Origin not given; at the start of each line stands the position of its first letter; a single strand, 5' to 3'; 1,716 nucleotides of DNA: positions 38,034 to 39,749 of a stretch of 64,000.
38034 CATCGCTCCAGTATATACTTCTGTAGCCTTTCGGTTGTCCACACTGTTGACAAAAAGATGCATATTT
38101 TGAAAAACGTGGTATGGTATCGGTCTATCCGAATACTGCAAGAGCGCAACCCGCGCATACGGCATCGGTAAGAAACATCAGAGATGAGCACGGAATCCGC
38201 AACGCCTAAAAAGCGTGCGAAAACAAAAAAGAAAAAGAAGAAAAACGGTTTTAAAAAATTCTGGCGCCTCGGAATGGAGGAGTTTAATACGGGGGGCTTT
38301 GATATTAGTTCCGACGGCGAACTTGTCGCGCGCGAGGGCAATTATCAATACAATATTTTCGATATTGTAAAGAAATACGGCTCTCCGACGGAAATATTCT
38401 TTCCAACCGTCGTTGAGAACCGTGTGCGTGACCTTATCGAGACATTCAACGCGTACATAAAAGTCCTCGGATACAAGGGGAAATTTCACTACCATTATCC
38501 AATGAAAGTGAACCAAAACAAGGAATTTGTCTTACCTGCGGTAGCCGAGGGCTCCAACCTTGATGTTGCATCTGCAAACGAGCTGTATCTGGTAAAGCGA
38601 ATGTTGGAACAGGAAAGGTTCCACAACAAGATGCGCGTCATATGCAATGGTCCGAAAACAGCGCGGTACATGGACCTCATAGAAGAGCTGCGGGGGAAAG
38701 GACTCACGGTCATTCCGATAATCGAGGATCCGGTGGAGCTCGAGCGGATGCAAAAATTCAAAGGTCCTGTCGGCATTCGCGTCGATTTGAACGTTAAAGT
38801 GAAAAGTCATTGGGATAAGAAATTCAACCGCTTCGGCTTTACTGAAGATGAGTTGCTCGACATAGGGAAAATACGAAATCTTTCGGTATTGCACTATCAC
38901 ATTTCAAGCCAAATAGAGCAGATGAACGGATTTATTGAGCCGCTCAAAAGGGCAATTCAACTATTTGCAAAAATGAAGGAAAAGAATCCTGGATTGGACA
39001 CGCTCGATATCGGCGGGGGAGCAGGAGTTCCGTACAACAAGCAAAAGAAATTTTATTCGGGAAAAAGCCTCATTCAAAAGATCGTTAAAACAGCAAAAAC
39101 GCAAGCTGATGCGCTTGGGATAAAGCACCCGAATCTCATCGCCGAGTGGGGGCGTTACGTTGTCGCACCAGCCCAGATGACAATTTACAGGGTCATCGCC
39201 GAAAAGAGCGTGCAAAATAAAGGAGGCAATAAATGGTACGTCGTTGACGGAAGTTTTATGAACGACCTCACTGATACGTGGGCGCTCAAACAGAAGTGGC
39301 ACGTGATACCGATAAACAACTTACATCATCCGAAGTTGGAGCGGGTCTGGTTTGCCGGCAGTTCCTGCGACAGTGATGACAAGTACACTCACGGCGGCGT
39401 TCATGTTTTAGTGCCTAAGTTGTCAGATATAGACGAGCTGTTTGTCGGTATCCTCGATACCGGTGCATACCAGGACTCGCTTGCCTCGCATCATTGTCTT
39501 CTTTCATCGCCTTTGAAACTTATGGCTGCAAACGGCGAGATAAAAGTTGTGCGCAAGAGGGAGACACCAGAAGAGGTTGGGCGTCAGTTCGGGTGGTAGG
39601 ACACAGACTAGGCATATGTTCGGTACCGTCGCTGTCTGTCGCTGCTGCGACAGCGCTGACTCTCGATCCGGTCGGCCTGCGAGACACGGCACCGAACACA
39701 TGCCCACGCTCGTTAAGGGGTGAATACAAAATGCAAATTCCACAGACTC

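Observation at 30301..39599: Polyamine biosynthesis supercluster with embedded uncharacterised enzymes and transporters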

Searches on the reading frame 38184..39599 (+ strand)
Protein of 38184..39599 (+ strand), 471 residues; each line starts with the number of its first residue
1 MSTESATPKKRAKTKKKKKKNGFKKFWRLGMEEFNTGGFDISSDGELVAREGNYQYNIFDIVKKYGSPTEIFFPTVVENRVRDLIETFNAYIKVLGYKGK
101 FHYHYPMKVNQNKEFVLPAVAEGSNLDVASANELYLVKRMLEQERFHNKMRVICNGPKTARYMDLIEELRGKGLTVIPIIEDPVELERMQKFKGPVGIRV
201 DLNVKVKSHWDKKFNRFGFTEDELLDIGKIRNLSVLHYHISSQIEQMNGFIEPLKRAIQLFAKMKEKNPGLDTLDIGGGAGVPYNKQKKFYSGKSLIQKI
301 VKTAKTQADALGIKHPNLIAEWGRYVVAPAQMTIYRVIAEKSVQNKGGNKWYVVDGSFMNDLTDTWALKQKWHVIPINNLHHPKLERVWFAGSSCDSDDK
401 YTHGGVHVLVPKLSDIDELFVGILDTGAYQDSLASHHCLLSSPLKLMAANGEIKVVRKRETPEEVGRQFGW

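Call 3: search_protein_families(library=pfam, proteins=[window:38184-39599:+], max_evalue=0.01)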
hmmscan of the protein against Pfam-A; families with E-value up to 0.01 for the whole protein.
window:38184-39599:+ (471 aa): 2 families
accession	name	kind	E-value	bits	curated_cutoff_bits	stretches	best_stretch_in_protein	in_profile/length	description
PF02784.22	Orn_Arg_deC_N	-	1.8e-27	96.8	23.4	1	83-328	3-247/247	Pyridoxal-dependent decarboxylase, pyridoxal binding domain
PF00278.28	Orn_DAP_Arg_deC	-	4.6e-06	27.3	23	1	325-403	2-76/95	Pyridoxal-dependent decarboxylase, C-terminal sheet domain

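Call 4: search_protein_families(library=ncbifam, proteins=[window:38184-39599:+], max_evalue=0.01)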
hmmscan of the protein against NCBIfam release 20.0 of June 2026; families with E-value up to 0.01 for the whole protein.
window:38184-39599:+ (471 aa): 6 families
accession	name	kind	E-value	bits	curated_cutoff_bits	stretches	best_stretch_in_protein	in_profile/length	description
NF003763.0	PRK05354.1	equivalog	1.4e-56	192.3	369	2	29-345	18-364/636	biosynthetic arginine decarboxylase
TIGR01273.1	speA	equivalog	8.9e-50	169.8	624.1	2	36-344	17-355/624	arginine decarboxylase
TIGR01048.1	lysA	equivalog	9.8e-49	166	297.9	1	55-465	13-412/417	diaminopimelate decarboxylase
TIGR03099.1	dCO2ase_PEP1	hypoth_equivalog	5.5e-19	68.5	478.45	1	100-443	49-391/398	pyridoxal-dependent decarboxylase, exosortase A system-associated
NF052544.1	OrLyDeCDokD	equivalog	2.9e-14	52.5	700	1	57-464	32-454/461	ornithine/lysine decarboxylase DokD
NF006515.0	PRK08961.1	equivalog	2.9e-13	48.7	802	1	103-438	529-849/861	bifunctional aspartate kinase/diaminopimelate decarboxylase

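Call 79: search_solved_structures(query=window:38184-39599:+, max_evalue=1e-10)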
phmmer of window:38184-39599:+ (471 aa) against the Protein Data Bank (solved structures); distinct sequences matched with E-value up to 1e-10: 18.
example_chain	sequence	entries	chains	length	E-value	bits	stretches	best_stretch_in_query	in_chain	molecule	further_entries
1twi_A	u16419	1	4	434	1e-25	93.7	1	56-462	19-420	Diaminopimelate decarboxylase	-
1tuf_A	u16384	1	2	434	1e-25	93.7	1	56-462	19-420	Diaminopimelate decarboxylase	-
3nzq_A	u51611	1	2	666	1.1e-23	87.1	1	68-339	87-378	Biosynthetic arginine decarboxylase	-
3nzp_A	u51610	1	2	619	3e-23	85.6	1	58-338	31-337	Arginine decarboxylase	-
3n2o_A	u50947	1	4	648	2.3e-22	82.7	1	37-340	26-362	Biosynthetic arginine decarboxylase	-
2p3e_A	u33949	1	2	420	2.1e-18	69.6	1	86-462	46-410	Diaminopimelate decarboxylase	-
5x7m_A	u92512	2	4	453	6.3e-17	64.8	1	60-465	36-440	Diaminopimelate decarboxylase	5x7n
2yxx_A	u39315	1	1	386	8.9e-17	64.3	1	61-465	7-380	Diaminopimelate decarboxylase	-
3c5q_A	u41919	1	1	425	1.2e-14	57.2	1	190-467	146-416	Diaminopimelate decarboxylase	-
2qgh_A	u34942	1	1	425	1.3e-14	57.2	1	190-467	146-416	Diaminopimelate decarboxylase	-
1hkv_A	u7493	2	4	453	7.6e-14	54.6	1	232-464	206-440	DIAMINOPIMELATE DECARBOXYLASE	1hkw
2o0t_A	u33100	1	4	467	8.4e-14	54.5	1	232-464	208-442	Diaminopimelate decarboxylase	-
2j66_A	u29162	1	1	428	3.1e-13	52.6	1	102-465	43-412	BTRK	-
7ru7_A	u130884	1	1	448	3.4e-13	52.5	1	102-465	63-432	L-glutamyl-[BtrI acyl-carrier protein] decarboxylase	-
4xg1_A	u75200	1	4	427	3.9e-13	52.3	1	58-465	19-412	Diaminopimelate decarboxylase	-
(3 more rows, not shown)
